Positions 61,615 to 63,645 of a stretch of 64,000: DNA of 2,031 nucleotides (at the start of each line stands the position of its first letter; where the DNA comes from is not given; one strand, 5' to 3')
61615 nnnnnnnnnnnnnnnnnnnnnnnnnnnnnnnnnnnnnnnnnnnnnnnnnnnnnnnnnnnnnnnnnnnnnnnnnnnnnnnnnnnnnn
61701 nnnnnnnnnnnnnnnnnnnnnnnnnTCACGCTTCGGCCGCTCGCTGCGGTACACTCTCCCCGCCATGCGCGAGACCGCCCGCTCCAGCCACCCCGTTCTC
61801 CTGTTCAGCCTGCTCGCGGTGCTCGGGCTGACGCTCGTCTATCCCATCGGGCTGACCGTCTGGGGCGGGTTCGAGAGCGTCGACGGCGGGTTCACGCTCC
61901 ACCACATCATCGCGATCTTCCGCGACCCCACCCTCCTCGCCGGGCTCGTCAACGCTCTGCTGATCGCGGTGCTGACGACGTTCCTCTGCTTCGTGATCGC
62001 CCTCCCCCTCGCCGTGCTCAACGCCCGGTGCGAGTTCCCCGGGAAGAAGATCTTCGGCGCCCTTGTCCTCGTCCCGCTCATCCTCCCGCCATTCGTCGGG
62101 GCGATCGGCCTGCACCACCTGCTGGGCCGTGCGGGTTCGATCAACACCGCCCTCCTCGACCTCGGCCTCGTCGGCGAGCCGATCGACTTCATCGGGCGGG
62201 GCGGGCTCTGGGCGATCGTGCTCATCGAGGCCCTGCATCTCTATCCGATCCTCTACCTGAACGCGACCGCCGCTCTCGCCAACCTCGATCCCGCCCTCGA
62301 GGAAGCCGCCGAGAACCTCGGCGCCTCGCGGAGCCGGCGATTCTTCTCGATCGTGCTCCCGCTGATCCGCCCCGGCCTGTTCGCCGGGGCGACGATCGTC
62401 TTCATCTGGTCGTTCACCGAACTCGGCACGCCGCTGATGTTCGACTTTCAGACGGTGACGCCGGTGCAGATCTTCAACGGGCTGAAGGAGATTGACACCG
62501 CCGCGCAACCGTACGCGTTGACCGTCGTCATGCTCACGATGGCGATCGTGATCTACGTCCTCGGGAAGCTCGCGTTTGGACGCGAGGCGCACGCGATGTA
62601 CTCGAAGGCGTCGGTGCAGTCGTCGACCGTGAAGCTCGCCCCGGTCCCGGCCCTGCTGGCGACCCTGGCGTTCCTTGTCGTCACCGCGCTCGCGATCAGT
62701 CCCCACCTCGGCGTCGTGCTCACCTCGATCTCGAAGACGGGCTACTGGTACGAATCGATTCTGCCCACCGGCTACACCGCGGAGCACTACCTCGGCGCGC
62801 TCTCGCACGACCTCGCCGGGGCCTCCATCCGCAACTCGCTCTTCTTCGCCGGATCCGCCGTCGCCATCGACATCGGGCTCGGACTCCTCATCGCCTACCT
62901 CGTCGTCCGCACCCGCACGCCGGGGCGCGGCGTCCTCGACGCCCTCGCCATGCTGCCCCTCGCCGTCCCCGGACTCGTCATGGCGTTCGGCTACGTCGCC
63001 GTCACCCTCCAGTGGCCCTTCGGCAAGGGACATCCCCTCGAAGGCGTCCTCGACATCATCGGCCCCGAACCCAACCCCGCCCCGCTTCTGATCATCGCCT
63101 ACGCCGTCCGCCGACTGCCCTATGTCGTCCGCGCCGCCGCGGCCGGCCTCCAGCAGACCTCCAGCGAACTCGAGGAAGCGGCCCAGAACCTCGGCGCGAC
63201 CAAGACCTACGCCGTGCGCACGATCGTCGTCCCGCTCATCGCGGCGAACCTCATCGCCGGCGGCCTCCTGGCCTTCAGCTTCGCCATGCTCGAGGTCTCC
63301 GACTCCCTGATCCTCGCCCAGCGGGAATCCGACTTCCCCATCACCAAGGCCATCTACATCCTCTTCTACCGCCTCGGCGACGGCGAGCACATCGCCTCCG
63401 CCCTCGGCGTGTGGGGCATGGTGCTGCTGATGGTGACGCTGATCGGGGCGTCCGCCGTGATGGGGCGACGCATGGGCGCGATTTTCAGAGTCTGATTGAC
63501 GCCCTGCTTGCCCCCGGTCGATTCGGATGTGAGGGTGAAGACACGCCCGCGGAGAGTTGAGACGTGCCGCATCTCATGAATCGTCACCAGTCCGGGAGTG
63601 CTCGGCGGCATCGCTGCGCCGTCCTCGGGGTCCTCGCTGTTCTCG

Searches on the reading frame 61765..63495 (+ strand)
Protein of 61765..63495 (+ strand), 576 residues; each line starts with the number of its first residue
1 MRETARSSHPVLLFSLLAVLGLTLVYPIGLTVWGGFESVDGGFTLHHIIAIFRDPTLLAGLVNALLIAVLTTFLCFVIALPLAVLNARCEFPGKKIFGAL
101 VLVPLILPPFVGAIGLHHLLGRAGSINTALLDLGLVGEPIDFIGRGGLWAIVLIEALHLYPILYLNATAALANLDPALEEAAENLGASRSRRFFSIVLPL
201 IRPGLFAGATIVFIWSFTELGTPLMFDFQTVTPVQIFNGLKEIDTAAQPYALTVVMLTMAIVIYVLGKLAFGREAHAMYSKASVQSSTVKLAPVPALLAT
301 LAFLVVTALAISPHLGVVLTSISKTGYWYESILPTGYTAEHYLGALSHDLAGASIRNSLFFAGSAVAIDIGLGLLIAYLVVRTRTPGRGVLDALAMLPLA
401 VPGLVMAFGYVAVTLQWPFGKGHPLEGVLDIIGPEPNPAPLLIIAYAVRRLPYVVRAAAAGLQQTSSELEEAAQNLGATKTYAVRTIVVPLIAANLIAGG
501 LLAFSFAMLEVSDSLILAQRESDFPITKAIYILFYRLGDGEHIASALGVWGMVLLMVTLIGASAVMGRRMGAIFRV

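Call 68: search_protein_families(library=pfam, proteins=[window:61765-63495:+], max_evalue=0.00001)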
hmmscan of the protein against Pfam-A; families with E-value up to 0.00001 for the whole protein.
window:61765-63495:+ (576 aa): 1 family
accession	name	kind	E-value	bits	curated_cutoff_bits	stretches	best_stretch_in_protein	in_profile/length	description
PF00528.27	BPD_transp_1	-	1.6e-23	83.8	26.4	2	370-559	2-167/184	Binding-protein-dependent transport system inner membrane component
